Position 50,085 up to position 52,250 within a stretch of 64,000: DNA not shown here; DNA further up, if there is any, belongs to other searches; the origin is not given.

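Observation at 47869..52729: Minus-strand operon: GT-C-like protein fused to an NPCBM carbohydrate-binding module, with a YfhO-like giant membrane protein and a secreted partner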

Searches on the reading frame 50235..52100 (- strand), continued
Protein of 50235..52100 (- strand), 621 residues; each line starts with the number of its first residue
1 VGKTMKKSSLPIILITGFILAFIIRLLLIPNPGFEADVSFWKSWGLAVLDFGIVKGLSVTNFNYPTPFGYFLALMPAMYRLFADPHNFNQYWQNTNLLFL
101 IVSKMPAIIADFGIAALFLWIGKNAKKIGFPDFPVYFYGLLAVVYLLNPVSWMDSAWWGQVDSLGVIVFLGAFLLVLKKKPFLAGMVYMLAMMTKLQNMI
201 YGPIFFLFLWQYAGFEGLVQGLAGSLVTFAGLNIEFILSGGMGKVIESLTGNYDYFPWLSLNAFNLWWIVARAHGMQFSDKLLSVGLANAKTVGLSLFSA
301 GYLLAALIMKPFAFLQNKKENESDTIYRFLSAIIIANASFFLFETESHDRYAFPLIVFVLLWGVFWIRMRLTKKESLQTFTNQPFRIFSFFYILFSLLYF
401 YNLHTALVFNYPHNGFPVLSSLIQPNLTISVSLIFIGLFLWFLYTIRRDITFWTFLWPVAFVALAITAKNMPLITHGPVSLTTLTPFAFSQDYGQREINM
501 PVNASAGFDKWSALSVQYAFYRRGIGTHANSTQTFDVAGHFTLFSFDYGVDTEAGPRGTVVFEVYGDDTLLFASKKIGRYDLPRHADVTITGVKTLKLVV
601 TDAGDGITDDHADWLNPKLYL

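Call 10: find_encoding_contigs(protein=P0001, flank=10000, max_places=3)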
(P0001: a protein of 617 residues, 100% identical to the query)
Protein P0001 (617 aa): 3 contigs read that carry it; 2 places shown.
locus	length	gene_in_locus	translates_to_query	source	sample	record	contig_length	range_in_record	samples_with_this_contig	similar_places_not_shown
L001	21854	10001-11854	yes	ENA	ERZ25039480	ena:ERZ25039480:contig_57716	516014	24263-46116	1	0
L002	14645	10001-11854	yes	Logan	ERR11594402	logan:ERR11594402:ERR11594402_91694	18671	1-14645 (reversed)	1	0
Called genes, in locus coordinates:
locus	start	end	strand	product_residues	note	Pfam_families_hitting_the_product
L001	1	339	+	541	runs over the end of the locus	-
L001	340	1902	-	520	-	-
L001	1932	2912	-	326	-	PF00535:Glycos_transf_2, PF10111:Glyco_tranf_2_2, PF13641:Glyco_tranf_2_3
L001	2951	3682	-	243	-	PF13489:Methyltransf_23, PF08241:Methyltransf_11, PF08242:Methyltransf_12 (weak), PF13649:Methyltransf_25, PF13847:Methyltransf_31 (weak)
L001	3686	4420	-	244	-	PF00535:Glycos_transf_2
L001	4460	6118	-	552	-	PF13231:PMT_2, PF02366:PMT (weak)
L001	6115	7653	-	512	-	-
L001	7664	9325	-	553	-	-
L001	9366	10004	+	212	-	-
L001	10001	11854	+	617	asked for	PF08305:NPCBM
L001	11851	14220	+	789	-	PF09586:YfhO (weak)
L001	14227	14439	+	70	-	-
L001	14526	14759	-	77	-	-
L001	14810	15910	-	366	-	PF01476:LysM, PF23473:LysM3_LYK4_5 (weak), PF01476:LysM (weak), PF01551:Peptidase_M23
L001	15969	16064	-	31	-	-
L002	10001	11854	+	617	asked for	PF08305:NPCBM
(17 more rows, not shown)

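Call 11: find_encoding_contigs(protein=P0063, flank=10000, max_places=2)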
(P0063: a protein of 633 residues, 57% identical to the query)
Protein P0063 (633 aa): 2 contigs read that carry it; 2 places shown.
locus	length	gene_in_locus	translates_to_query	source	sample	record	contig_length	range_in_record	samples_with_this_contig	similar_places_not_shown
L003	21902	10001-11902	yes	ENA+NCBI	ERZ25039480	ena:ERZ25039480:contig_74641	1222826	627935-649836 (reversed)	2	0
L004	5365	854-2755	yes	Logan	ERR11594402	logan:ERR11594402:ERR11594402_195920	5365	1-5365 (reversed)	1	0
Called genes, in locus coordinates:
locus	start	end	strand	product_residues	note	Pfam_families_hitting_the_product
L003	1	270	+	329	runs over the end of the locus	PF01073:3Beta_HSD, PF01370:Epimerase, PF02719:Polysacc_synt_2, PF04321:RmlD_sub_bind, PF05368:NmrA, PF07993:NAD_binding_4, PF16363:GDP_Man_Dehyd, PF13460:NAD_binding_10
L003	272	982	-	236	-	PF00535:Glycos_transf_2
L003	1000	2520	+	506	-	PF13231:PMT_2 (weak)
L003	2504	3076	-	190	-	PF13489:Methyltransf_23, PF13847:Methyltransf_31 (weak), PF08241:Methyltransf_11, PF08242:Methyltransf_12, PF13649:Methyltransf_25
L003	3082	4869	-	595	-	-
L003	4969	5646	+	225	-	-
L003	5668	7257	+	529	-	-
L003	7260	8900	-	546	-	-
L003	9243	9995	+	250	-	-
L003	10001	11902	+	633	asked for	PF08305:NPCBM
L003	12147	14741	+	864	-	-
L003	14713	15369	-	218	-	-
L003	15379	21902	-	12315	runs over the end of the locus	-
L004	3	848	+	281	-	?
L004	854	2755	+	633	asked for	PF08305:NPCBM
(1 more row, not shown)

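Call 12: find_encoding_contigs(protein=P0066, flank=8000, max_places=1)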
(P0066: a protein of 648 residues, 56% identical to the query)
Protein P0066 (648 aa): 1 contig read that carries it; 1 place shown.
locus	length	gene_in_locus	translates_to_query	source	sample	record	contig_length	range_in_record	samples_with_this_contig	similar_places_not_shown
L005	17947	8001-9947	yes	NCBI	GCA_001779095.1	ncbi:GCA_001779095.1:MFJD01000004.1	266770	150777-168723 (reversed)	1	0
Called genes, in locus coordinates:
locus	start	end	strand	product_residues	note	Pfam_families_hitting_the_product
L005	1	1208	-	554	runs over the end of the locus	-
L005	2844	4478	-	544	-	-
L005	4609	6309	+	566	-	PF13231:PMT_2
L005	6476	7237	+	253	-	-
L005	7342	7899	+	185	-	-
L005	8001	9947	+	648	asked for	PF08305:NPCBM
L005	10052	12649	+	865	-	-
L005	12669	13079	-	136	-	-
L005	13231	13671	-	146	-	-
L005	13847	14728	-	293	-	-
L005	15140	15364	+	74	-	-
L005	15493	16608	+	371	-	PF07690:MFS_1 (faint)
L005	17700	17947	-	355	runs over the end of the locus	PF01476:LysM, PF23473:LysM3_LYK4_5 (weak), PF01476:LysM (weak), PF01551:Peptidase_M23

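Call 13: find_encoding_contigs(protein=P0115, flank=8000, max_places=1)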
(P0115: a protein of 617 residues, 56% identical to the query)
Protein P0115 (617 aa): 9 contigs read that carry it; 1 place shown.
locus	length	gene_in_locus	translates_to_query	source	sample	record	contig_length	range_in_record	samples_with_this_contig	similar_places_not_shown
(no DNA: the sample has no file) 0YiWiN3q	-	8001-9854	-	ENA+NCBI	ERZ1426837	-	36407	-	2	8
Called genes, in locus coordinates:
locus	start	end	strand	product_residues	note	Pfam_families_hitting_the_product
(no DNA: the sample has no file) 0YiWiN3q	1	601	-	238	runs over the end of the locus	PF00535:Glycos_transf_2, PF10111:Glyco_tranf_2_2 (weak), PF13641:Glyco_tranf_2_3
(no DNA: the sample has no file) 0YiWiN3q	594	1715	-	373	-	PF01041:DegT_DnrJ_EryC1, PF00155:Aminotran_1_2 (weak), PF01212:Beta_elim_lyase (weak), PF00266:Aminotran_5 (faint)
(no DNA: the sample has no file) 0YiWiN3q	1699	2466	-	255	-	PF13489:Methyltransf_23, PF08241:Methyltransf_11 (weak), PF08242:Methyltransf_12, PF13649:Methyltransf_25 (weak)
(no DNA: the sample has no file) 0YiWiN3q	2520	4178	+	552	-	-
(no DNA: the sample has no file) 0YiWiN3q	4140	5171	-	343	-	PF00535:Glycos_transf_2, PF10111:Glyco_tranf_2_2, PF13641:Glyco_tranf_2_3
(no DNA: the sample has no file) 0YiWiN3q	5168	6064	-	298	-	PF13489:Methyltransf_23, PF02353:CMAS (weak), PF08003:Methyltransf_9 (weak), PF13847:Methyltransf_31, PF08241:Methyltransf_11, PF08242:Methyltransf_12, PF13649:Methyltransf_25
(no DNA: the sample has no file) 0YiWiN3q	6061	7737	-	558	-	-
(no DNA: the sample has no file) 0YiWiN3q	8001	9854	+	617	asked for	PF09594:GT87 (weak), PF08305:NPCBM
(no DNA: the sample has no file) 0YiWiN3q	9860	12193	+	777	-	-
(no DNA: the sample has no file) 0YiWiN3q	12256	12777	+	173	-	-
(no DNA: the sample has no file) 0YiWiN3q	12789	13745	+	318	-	-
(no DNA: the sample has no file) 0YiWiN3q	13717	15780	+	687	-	PF04932:Wzy_C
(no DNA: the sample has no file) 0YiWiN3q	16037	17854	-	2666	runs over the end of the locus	?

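Call 14: find_encoding_contigs(protein=P0034, flank=8000, max_places=1)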
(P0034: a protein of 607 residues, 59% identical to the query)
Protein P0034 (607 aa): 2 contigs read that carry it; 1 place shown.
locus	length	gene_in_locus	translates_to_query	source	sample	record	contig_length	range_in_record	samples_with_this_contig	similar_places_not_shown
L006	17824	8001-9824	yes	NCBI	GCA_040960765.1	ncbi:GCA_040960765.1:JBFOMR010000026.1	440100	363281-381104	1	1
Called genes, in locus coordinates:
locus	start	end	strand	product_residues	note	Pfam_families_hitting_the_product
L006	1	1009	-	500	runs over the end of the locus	-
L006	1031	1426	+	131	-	PF05523:FdtA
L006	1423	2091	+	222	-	PF25084:LbH_EIF2B (faint), PF25087:GMPPB_C, PF00132:Hexapep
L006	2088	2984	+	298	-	-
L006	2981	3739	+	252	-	PF05711:TylF (faint)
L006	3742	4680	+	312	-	-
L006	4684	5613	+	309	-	PF00535:Glycos_transf_2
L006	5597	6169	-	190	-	PF13489:Methyltransf_23, PF13649:Methyltransf_25, PF08241:Methyltransf_11, PF08242:Methyltransf_12 (weak)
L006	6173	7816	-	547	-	-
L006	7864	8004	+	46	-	-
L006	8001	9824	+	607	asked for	PF08305:NPCBM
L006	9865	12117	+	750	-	PF09586:YfhO (weak)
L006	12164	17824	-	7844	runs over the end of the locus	PF21090:P-loop_SecA (faint), PF07517:SecA_DEAD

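Call 22: predict_structure(alignment_id=A1)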
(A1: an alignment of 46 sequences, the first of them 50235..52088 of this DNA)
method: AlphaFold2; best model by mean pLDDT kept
length: 617 residues; sequences in the alignment: 46
mean_pLDDT: 85.4   pTM: 0.85
mean pLDDT of the five models: 85.4, 84.8, 84.1, 82.5, 81.8
residues with pLDDT >= 90: 310; 70-90: 235; 50-70: 55; < 50: 17
segments of 3 or more residues with pLDDT < 50: 1-3, 249-257, 503-507
pLDDT, mean of each block of 10 residues (from residue 1): 66 93 85 74 93 82 88 92 87 89 93 95 93 94 92 82 94 96 88 76 93 96 94 90 66 46 75 67 86 93 87 79 95 89 66 95 91 87 95 90 81 82 89 93 87 94 92 90 82 70 52 74 87 92 80 82 95 84 95 91 78 92
secondary structure, 60 per line:
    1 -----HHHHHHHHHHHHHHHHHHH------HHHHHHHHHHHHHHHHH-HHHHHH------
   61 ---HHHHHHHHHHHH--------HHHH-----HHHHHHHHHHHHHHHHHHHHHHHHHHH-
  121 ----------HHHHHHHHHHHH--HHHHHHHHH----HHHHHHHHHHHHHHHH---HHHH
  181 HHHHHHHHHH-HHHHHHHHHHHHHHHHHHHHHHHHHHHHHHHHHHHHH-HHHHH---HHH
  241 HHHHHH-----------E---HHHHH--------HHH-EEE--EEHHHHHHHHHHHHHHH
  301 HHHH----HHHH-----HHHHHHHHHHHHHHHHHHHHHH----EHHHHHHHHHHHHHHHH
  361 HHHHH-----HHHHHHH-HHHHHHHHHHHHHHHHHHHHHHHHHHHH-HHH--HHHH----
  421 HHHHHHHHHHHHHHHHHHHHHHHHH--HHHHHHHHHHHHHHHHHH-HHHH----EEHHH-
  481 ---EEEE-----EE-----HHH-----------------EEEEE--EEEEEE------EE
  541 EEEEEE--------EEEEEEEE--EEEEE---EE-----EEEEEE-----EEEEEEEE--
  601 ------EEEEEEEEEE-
elements in order: H6-24 H31-47 H49-54 H64-75 H84-87 H93-119 H131-142 H145-153 H158-173 H177-190 H192-228 H230-234 H238-246 H262-266 E279-281 H286-304 H309-312 H318-339 H345-365 H371-377 H379-406 H413-416 H421-445 H448-465 H467-470 E484-487 E520-524 E527-532 E539-546 E555-562 E565-569 E580-585 E591-598 E607-616

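Call 61: search_protein_families(library=pfam, alignment_id=A1, max_evalue=0.01)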
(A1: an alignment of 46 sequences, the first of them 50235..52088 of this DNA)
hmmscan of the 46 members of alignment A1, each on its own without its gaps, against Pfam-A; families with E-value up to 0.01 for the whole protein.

A. member 1, window:50235-52088:- (617 aa): 2 families
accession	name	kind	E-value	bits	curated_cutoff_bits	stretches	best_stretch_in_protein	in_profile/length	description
PF08305.17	NPCBM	-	6.4e-32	110.9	23.9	1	477-615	5-136/137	NPCBM/NEW2 domain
PF09594.16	GT87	-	0.00033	20.9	25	1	109-226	30-137/237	Glycosyltransferase family 87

B. families by the number of members that match (of 46 scanned): 3 families
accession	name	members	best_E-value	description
PF08305.17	NPCBM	46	7.5e-35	NPCBM/NEW2 domain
PF09594.16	GT87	19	1.6e-06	Glycosyltransferase family 87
PF19885.4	DUF6358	1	0.0041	Family of unknown function (DUF6358)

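Call 78: find_related_loci(query=A1, collection=genome_contigs, flank=4000)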
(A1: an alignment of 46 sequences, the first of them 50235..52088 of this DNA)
Query A1 (617 aa) in genome_contigs; peptide patterns used: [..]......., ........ (x = any residue, [..] = any of these).
149 stretches matched a pattern; 85 encode a relative of the query (tblastn E <= 1e-3); the best 80 are kept; 76 distinct loci.
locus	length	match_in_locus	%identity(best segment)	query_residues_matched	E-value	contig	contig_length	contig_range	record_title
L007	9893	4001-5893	79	1-617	0e+0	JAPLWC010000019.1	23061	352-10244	MAG: Candidatus Gottesmanbacteria bacterium isolate LacPavin_0920_SED3_MAG_47_8 LacPavin_0920_SED3_scaffold_3072996, who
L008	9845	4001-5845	78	1-615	0e+0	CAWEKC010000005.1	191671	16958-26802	MAG: Candidatus Gottesmanbacteria bacterium isolate MFD05942.bin.1.195 genome assembly, contig: contig_76669, whole geno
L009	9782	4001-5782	63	1-616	0e+0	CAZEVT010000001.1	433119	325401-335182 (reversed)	MAG TPA_asm: uncultured Gammaproteobacteria bacterium isolate SRP119689_co1_156 genome assembly, contig: NODE_4_length_4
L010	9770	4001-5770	62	1-616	0e+0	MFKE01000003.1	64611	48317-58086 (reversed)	MAG: Candidatus Gottesmanbacteria bacterium RIFOXYB1_FULL_47_11 rifoxyb1_full_scaffold_1060, whole genome shotgun sequen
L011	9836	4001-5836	56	16-615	0e+0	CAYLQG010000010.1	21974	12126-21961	MAG TPA_asm: uncultured Gammaproteobacteria bacterium isolate binchicken_co54_478 genome assembly, contig: NODE_4156_len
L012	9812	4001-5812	57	25-615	0e+0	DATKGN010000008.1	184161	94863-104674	MAG TPA_asm: Patescibacteria group bacterium isolate SMAG_U14552 k141_55232, whole genome shotgun sequence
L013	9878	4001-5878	56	5-616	0e+0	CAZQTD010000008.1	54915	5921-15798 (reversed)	MAG TPA_asm: uncultured Gammaproteobacteria bacterium isolate binchicken_co58_20 genome assembly, contig: NODE_451_lengt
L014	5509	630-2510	57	17-616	0e+0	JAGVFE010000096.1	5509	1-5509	MAG: Candidatus Woesebacteria bacterium isolate DeMMO2_52 c_000000099133, whole genome shotgun sequence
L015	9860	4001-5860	55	1-616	0e+0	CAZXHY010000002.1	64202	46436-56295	MAG TPA_asm: uncultured Gammaproteobacteria bacterium isolate ERP113451_co3_13 genome assembly, contig: NODE_187_length_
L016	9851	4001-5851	57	16-615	0e+0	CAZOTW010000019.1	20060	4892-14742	MAG TPA_asm: uncultured Gammaproteobacteria bacterium isolate SRP080215_co1_129 genome assembly, contig: NODE_1587_lengt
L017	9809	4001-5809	57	25-615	0e+0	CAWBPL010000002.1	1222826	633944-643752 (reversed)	MAG: Candidatus Gottesmanbacteria bacterium isolate MFD01476.bin.2.135 genome assembly, contig: contig_74641, whole geno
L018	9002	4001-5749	59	25-616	0e+0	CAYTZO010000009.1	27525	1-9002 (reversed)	MAG TPA_asm: uncultured Gammaproteobacteria bacterium isolate SRP093762_co1_179 genome assembly, contig: NODE_1047_lengt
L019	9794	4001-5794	56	21-616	0e+0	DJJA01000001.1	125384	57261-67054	MAG TPA_asm: Candidatus Gottesmanbacteria bacterium UBA6580 UBA6580_contig_190, whole genome shotgun sequence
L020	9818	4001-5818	56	14-616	0e+0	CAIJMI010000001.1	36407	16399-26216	Candidatus Gottesmanbacteria bacterium isolate LaPlata-b_bin-0620 genome assembly, contig: bin-0620:1/5, whole genome sh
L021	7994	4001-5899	54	11-616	0e+0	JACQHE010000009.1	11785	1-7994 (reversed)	MAG: Candidatus Gottesmanbacteria bacterium isolate NC_groundwater_1091_Ag_S2p5_51_258 S_2p5_S6_coassembly_k141_971501,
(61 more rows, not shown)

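Call 86: fold_search(model_id=the predicted structure, library=pdb)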
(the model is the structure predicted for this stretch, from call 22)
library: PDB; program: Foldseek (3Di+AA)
matches with E <= 10: 1197; with E <= 0.001: 17
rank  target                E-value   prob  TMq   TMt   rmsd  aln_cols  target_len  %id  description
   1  2vmg                  2.4e-08  1.00  0.20  0.79   5.2       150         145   31  The structure of CBM51 from Clostridium perfringens GH95 in complex with methyl-galactose (released 2008-02-19)
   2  2vmh                  6.6e-08  1.00  0.20  0.78   5.1       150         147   32  The structure of CBM51 from Clostridium perfringens GH95 (released 2008-02-19)
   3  2vmi                  1.0e-07  1.00  0.20  0.80   5.2       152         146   31  The structure of seleno-methionine labelled CBM51 from Clostridium perfringens GH95 (released 2008-02-19)
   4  7js4                  1.1e-07  1.00  0.21  0.14   3.9       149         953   28  The structure of the M60 catalytic domain with the CBM51-1 and CBM51-2 domains from Clostridium perfringens ZmpB (released 2021-02-03)
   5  7jrm                  2.0e-07  1.00  0.20  0.27   4.5       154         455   21  The structure of CBM51-2 and INT domains from Clostridium perfringens ZmpB (released 2021-02-03)
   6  7jrl                  2.3e-07  1.00  0.20  0.27   4.6       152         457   23  The structure of CBM51-2 in complex with GlcNAc and INT domains from Clostridium perfringens ZmpB (released 2021-02-03)
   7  7bvc_B                3.5e-06  1.00  0.33  0.22  20.3       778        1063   14  Cryo-EM structure of Mycobacterium smegmatis arabinosyltransferase EmbA-EmbB-AcpM2 in complex with ethambutol (released 2020-04-29)
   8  8pvs_A                3.7e-06  1.00  0.21  0.18   2.9       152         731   21  Targeting extended blood antigens by Akkermansia muciniphila enzymes unveils a missing link for generating universal d (released 2024-02-28)
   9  2ygl_B                8.5e-06  1.00  0.22  0.37   3.1       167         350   19  The X-ray crystal structure of tandem CBM51 modules of Sp3GH98, the family 98 glycoside hydrolase from Streptococcus p (released 2011-06-22)
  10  2vng_B                1.0e-05  1.00  0.21  0.68   3.1       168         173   20  Family 51 carbohydrate binding module from a family 98 glycoside hydrolase produced by Clostridium perfringens in comp (released 2008-02-19)
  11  2ygl_A                1.5e-05  1.00  0.21  0.37   3.3       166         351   20  The X-ray crystal structure of tandem CBM51 modules of Sp3GH98, the family 98 glycoside hydrolase from Streptococcus p (released 2011-06-22)
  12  2vng_A                2.4e-05  1.00  0.21  0.70   3.1       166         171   20  Family 51 carbohydrate binding module from a family 98 glycoside hydrolase produced by Clostridium perfringens in comp (released 2008-02-19)
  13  2ygm_B                2.4e-05  1.00  0.21  0.36   3.4       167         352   18  THE X-RAY CRYSTAL STRUCTURE OF TANDEM CBM51 MODULES OF SP3GH98, THE FAMILY 98 GLYCOSIDE HYDROLASE FROM STREPTOCOCCUS P (released 2011-06-22)
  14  2vnr                  3.0e-05  1.00  0.20  0.67   3.7       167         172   22  Family 51 carbohydrate binding module from a family 98 glycoside hydrolase produced by Clostridium perfringens. (released 2008-02-19)
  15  6snh_X                4.3e-05  1.00  0.44  0.54   9.4       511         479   17  Cryo-EM structure of yeast ALG6 in complex with 6AG9 Fab and Dol25-P-Glc (released 2020-03-11)
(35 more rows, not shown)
